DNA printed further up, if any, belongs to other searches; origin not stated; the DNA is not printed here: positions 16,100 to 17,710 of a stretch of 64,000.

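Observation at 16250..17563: Mini-AOR: an aldehyde:ferredoxin oxidoreductase-family protein about 160 residues shorter than canonical enzymes, embedded in the hydrogenase operon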

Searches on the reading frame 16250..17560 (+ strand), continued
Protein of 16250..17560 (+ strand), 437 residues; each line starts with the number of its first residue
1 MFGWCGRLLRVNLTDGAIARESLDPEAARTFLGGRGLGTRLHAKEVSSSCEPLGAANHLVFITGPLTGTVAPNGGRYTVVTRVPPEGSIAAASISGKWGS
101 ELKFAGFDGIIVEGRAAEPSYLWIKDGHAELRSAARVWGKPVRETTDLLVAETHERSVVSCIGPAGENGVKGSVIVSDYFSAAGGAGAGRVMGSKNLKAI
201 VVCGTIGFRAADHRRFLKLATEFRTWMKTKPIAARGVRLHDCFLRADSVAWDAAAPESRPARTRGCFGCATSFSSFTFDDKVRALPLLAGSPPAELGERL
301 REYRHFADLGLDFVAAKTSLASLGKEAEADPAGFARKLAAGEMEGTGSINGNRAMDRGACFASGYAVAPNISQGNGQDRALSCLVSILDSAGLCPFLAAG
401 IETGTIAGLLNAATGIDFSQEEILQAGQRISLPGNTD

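Call 11: search_solved_structures(query=window:16250-17560:+, max_evalue=0.001, show_alignments=3)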
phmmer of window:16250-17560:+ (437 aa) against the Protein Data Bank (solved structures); distinct sequences matched with E-value up to 0.001: 9.
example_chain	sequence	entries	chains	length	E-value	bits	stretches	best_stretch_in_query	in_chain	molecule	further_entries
9mqx_D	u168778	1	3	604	1.7e-68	234.8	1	1-241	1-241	Aldehyde:ferredoxin oxidoreductase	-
1aor_A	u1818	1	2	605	4.7e-68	233.3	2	1-238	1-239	ALDEHYDE FERREDOXIN OXIDOREDUCTASE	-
9g7j_A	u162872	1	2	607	1.9e-56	195.1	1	1-242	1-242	Aldehyde ferredoxin oxidoreductase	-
8c0z_A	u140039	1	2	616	1.1e-55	192.6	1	3-237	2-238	Aldehyde:ferredoxin oxidoreductase,tungsten-containing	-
9q1t_A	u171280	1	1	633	2.2e-46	161.9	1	3-213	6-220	Tungsten-dependent aldehyde oxidoreductase WOR83 from Haloferax volcanii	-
1b25_A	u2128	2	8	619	1.6e-45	159.1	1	1-223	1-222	PROTEIN (FORMALDEHYDE FERREDOXIN OXIDOREDUCTASE) | FORMALDEHYDE FERREDOXIN OXIDOREDUCTASE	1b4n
4z3w_A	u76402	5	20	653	6.6e-35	124.1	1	5-229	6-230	Benzoyl-CoA reductase, putative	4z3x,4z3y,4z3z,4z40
6x6u_A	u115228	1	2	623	2.7e-33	118.8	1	1-208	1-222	Formaldehyde:ferredoxin oxidoreductase wor5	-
6x1o_A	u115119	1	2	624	2.7e-33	118.8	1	1-208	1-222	Formaldehyde:ferredoxin oxidoreductase wor5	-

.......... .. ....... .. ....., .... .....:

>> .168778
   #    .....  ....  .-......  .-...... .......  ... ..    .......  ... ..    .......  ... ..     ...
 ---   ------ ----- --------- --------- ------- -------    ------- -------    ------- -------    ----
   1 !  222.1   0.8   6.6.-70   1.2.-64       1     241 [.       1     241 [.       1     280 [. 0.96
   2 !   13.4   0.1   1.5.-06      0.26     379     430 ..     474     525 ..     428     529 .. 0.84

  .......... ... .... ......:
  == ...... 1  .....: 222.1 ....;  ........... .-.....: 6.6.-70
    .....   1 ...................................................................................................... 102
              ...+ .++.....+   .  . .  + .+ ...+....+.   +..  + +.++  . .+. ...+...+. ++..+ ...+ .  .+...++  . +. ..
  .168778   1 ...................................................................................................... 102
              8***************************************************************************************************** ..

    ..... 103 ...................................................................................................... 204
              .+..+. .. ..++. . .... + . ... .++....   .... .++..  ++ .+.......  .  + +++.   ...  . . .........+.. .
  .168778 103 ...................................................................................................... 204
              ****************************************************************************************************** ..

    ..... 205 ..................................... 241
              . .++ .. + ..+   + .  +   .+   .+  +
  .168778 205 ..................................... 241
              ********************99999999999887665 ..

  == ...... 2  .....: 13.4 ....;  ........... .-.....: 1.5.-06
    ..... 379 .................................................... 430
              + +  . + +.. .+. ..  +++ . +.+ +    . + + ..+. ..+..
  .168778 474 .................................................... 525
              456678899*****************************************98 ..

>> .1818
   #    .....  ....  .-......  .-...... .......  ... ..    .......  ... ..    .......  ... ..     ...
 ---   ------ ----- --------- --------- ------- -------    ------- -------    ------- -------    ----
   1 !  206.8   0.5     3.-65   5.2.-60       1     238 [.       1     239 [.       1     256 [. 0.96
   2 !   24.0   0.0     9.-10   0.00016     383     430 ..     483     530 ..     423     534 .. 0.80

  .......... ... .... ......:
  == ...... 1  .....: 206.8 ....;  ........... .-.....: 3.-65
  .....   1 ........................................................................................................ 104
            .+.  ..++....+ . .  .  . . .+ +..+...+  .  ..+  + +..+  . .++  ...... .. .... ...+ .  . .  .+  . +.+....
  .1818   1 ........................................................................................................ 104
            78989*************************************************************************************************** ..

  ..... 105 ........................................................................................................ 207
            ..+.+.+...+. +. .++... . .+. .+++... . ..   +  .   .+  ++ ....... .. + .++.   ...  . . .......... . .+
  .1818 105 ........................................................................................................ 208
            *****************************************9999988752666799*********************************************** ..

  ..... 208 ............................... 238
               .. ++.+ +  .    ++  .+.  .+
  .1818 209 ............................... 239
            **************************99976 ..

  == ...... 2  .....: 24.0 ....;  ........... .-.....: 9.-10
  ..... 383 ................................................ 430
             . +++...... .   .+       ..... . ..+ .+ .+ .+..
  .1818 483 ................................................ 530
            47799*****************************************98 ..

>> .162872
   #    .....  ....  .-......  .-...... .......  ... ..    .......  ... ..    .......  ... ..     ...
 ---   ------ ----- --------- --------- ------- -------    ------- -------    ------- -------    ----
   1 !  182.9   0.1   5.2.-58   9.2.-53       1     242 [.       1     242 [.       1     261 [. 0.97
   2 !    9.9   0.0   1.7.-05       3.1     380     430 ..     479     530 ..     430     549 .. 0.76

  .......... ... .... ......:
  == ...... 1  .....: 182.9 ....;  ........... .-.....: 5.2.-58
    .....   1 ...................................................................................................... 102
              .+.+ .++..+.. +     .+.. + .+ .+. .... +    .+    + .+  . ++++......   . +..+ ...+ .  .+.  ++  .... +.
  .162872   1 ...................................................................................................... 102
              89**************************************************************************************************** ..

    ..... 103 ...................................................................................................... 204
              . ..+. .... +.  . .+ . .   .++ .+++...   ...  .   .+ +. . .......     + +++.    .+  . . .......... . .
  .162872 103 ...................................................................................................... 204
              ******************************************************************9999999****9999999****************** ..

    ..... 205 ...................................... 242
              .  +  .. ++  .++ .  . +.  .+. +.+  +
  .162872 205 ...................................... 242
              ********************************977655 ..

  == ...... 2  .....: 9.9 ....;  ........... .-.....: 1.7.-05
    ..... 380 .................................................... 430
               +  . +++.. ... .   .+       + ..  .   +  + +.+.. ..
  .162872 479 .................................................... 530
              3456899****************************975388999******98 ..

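Call 13: find_encoding_contigs(protein=P0024, flank=10000, max_places=2)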
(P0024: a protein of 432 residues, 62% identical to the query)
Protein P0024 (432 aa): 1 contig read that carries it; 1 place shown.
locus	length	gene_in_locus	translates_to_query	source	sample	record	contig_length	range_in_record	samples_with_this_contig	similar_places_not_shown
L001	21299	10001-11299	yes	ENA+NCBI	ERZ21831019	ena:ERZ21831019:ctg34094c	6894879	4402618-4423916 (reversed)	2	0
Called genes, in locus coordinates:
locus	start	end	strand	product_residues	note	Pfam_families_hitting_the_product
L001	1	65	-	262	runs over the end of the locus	PF07963:N_methyl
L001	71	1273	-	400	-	PF28597:T2SSF_N, PF00482:T2SSF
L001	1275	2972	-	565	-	PF05157:MshEN, PF00437:T2SSE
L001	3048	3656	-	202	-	PF07963:N_methyl, PF08334:T2SSG (faint)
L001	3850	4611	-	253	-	PF12773:DZR (weak), PF13248:Zn_ribbon_3 (faint), PF13453:Zn_ribbon_TFIIB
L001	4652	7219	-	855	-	PF13298:LigD_N, PF01068:DNA_ligase_A_M, PF04679:DNA_ligase_A_C, PF21686:LigD_Prim-Pol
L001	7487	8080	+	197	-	PF13187:Fer4_9 (faint), PF13484:Fer4_16 (faint), PF13247:Fer4_11 (weak), PF25160:LdpA_Fe-S-bd (weak), PF00037:Fer4, PF12797:Fer4_2 (weak), PF12837:Fer4_6 (weak), PF12838:Fer4_7 (weak), +3 more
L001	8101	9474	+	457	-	PF00037:Fer4, PF12797:Fer4_2 (weak), PF12837:Fer4_6 (weak), PF12838:Fer4_7, PF13187:Fer4_9, PF13237:Fer4_10, PF14697:Fer4_21, PF02906:Fe_hyd_lg_C, +2 more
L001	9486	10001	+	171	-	PF12800:Fer4_4 (faint), PF12797:Fer4_2 (faint), PF13237:Fer4_10 (weak), PF13247:Fer4_11, PF12838:Fer4_7 (weak), PF13187:Fer4_9 (weak), PF00037:Fer4 (weak), PF12837:Fer4_6 (weak), +3 more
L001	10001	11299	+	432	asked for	PF02730:AFOR_N, PF01314:AFOR_C (weak)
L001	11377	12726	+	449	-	PF00662:Proton_antipo_N (weak), PF00361:Proton_antipo_M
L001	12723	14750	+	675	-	PF00662:Proton_antipo_N (weak), PF00361:Proton_antipo_M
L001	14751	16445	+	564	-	PF00329:Complex1_30kDa, PF00374:NiFeSe_Hases, PF00346:Complex1_49kDa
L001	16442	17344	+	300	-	PF00146:NADHdh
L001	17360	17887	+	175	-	PF13187:Fer4_9 (faint), PF00037:Fer4 (weak), PF12837:Fer4_6 (weak), PF13237:Fer4_10 (weak), PF13459:Fer4_15 (faint), PF14697:Fer4_21 (weak), PF12838:Fer4_7, PF00037:Fer4 (weak)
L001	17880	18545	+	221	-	PF00420:Oxidored_q2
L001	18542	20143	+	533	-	PF00361:Proton_antipo_M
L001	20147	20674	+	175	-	PF01058:Oxidored_q6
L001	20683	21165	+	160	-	PF01750:HycI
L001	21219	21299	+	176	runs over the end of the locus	PF13237:Fer4_10 (weak), PF13247:Fer4_11 (weak), PF25160:LdpA_Fe-S-bd (weak), PF13187:Fer4_9 (weak), PF00037:Fer4 (weak), PF12797:Fer4_2 (weak), PF12837:Fer4_6 (weak), PF12838:Fer4_7 (weak), +2 more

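Call 14: find_encoding_contigs(protein=P0046, flank=10000, max_places=2)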
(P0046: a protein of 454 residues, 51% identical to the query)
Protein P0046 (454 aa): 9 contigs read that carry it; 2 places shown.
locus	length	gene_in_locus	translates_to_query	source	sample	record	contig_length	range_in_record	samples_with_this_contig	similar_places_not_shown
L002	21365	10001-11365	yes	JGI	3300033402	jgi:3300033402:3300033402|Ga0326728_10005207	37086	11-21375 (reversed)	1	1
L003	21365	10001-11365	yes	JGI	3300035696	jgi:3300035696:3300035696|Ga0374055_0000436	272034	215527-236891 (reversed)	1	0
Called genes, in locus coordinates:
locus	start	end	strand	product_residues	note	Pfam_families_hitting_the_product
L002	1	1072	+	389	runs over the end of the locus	PF07690:MFS_1, PF12832:MFS_1_like, PF00083:Sugar_tr (weak), PF05977:MFS_3, PF07690:MFS_1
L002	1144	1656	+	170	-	-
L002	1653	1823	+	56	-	-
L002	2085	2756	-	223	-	PF05683:Fumerase_C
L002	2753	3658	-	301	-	PF05681:Fumerase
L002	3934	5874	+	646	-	PF01590:GAF (weak), PF13185:GAF_2, PF08448:PAS_4 (weak), PF00158:Sigma54_activat, PF14532:Sigma54_activ_2, PF07728:AAA_5 (weak), PF25601:AAA_lid_14, PF02954:HTH_8 (weak), +1 more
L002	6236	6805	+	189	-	PF13187:Fer4_9 (weak), PF12838:Fer4_7, PF13247:Fer4_11, PF14697:Fer4_21 (weak), PF25160:LdpA_Fe-S-bd (weak), PF00037:Fer4, PF12797:Fer4_2 (weak), PF12837:Fer4_6, +4 more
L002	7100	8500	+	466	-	PF12837:Fer4_6 (weak), PF13237:Fer4_10 (weak), PF02906:Fe_hyd_lg_C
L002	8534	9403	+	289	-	PF01226:Form_Nir_trans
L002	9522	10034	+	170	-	PF00037:Fer4 (faint), PF12797:Fer4_2 (faint), PF12837:Fer4_6 (faint), PF12838:Fer4_7 (faint), PF14697:Fer4_21 (faint), PF12800:Fer4_4 (faint), PF13237:Fer4_10 (weak), PF13247:Fer4_11, +2 more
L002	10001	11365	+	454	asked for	PF02730:AFOR_N, PF01314:AFOR_C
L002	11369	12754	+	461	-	PF00662:Proton_antipo_N, PF00361:Proton_antipo_M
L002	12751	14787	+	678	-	PF00662:Proton_antipo_N, PF00361:Proton_antipo_M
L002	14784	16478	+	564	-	PF00329:Complex1_30kDa, PF00374:NiFeSe_Hases, PF00346:Complex1_49kDa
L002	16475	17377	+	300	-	PF00146:NADHdh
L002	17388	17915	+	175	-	PF13187:Fer4_9 (faint), PF00037:Fer4 (weak), PF12797:Fer4_2 (faint), PF12837:Fer4_6 (weak), PF13237:Fer4_10, PF14697:Fer4_21 (weak), PF12838:Fer4_7, PF00037:Fer4 (weak)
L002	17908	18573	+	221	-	PF00420:Oxidored_q2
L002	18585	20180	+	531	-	PF00361:Proton_antipo_M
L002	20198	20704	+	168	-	PF01058:Oxidored_q6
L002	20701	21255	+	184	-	PF01750:HycI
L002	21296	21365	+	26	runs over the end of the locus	?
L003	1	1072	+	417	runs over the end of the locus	PF12832:MFS_1_like, PF00083:Sugar_tr (weak), PF07690:MFS_1, PF05977:MFS_3 (weak), PF07690:MFS_1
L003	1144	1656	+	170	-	-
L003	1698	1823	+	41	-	-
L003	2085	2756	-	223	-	PF05683:Fumerase_C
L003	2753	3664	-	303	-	PF05681:Fumerase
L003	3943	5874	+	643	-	PF01590:GAF (weak), PF13185:GAF_2, PF08448:PAS_4 (weak), PF00158:Sigma54_activat, PF14532:Sigma54_activ_2, PF07728:AAA_5 (weak), PF25601:AAA_lid_14, PF02954:HTH_8 (weak), +1 more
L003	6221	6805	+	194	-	PF13247:Fer4_11, PF12838:Fer4_7, PF14697:Fer4_21 (weak), PF25160:LdpA_Fe-S-bd (weak), PF12797:Fer4_2 (weak), PF00037:Fer4, PF12837:Fer4_6, PF13237:Fer4_10 (weak), +3 more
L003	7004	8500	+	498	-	PF12837:Fer4_6 (weak), PF13237:Fer4_10 (weak), PF02906:Fe_hyd_lg_C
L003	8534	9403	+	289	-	PF01226:Form_Nir_trans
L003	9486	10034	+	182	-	PF12838:Fer4_7 (faint), PF25160:LdpA_Fe-S-bd (faint), PF00037:Fer4 (faint), PF12797:Fer4_2 (faint), PF12837:Fer4_6 (faint), PF14697:Fer4_21 (faint), PF13237:Fer4_10 (weak), PF13247:Fer4_11, +3 more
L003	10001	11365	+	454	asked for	PF02730:AFOR_N, PF01314:AFOR_C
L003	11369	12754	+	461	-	PF00662:Proton_antipo_N, PF00361:Proton_antipo_M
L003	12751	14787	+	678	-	PF00662:Proton_antipo_N, PF00361:Proton_antipo_M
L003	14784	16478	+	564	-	PF00329:Complex1_30kDa, PF00374:NiFeSe_Hases, PF00346:Complex1_49kDa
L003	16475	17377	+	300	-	PF00146:NADHdh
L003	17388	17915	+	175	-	PF13187:Fer4_9 (faint), PF00037:Fer4 (weak), PF12797:Fer4_2 (faint), PF12837:Fer4_6 (weak), PF13237:Fer4_10, PF14697:Fer4_21 (weak), PF12838:Fer4_7, PF00037:Fer4 (weak)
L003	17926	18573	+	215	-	PF00420:Oxidored_q2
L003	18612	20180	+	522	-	PF00361:Proton_antipo_M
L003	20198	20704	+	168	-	PF01058:Oxidored_q6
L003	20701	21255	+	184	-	PF01750:HycI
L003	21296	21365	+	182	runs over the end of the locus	PF12837:Fer4_6 (faint), PF13237:Fer4_10 (faint), PF13247:Fer4_11 (faint), PF00037:Fer4 (faint), PF13187:Fer4_9 (weak), PF25160:LdpA_Fe-S-bd (weak), PF12838:Fer4_7 (weak), PF13187:Fer4_9 (weak), +2 more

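Call 16: find_encoding_contigs(protein=P0001, flank=1000, max_places=2)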
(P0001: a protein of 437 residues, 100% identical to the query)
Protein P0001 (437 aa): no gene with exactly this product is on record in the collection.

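Call 19: find_related_loci(query=window:16250-17560:+, collection=genome_contigs, flank=10000)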
Query window:16250-17560:+ (437 aa) in genome_contigs; peptide patterns used: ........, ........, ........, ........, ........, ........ (x = any residue, [..] = any of these).
600 stretches matched a pattern (row limit reached: there are more); 593 encode a relative of the query (tblastn E <= 1e-3); the best 80 are kept; 80 distinct loci.
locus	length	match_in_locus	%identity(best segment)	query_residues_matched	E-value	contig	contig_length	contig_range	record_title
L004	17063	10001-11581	45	1-430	1e-77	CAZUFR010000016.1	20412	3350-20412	MAG TPA_asm: uncultured Syntrophomonas sp. isolate binchicken_co157_388 genome assembly, contig: NODE_5957_length_20412_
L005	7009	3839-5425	45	1-430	3e-75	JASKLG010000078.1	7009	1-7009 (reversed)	MAG: Bacillota bacterium isolate DJKA70_ANT-KO_bin.42 scaffold_2752, whole genome shotgun sequence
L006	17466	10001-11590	41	1-430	1e-67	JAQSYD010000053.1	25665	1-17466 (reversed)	MAG: Clostridia bacterium isolate L_E1_T20_A_bin.75 scaffold_4861, whole genome shotgun sequence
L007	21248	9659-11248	48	1-430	4e-67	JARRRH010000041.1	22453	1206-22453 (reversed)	MAG: Deltaproteobacteria bacterium isolate Spart_223_MAG scaffold_4385, whole genome shotgun sequence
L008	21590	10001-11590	43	1-430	6e-67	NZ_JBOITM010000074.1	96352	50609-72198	MAG: Clostridium sp. isolate Enrichment3 NODE_63_length_96352_cov_11.261574, whole genome shotgun sequence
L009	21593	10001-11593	41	1-430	6e-65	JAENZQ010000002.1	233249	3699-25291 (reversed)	MAG: Anaerovorax odorimutans isolate BM5_bin.11 BM5_bin11_NODE_18_length_233249_cov_8.571468, whole genome shotgun seque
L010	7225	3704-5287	47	1-430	2e-64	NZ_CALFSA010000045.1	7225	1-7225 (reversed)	MAG: uncultured Methanofollis sp. isolate SRR1562008_bin.121_CONCOCT_v1.1_MAG ERZ724040.7933, whole genome shotgun seque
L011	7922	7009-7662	51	1-217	2e-63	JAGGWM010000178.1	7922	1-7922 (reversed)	MAG: Thermococcus sp. isolate AUK126 PB_MBMC_080_c_000000000150, whole genome shotgun sequence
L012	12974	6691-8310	36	3-430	2e-63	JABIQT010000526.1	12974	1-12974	MAG: Candidatus Latescibacterota bacterium isolate SI072_bin148 k141_479709, whole genome shotgun sequence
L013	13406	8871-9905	40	1-330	4e-63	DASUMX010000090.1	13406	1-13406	MAG TPA_asm: Thermoleophilia bacterium isolate SMAG_U1584 k141_24248, whole genome shotgun sequence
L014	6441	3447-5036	48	1-430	1e-62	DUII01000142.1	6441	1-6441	MAG TPA_asm: Thermococcaceae archaeon isolate UBA12520 contig_1848, whole genome shotgun sequence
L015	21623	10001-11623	40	2-430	2e-62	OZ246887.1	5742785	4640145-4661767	MAG: Candidatus Binatia bacterium isolate b8ec8574-1247-4dd4-b016-8701380be1a0 genome assembly, chromosome: 1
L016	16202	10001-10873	41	1-269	1e-61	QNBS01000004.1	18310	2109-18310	MAG: Planctomycetota bacterium isolate B28_G16 B28_Guay16_scaffold_01520, whole genome shotgun sequence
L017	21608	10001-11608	38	1-430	8e-62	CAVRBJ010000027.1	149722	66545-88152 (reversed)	MAG: uncultured delta proteobacterium isolate MFD00032.bin.2.161 genome assembly, contig: contig_58758, whole genome sho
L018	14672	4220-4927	47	4-237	7e-62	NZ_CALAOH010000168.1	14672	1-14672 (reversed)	MAG: uncultured Azohydromonas sp. isolate SRR4028131_bin.25_CONCOCT_v1.1_MAG ERZ795039.6004, whole genome shotgun sequen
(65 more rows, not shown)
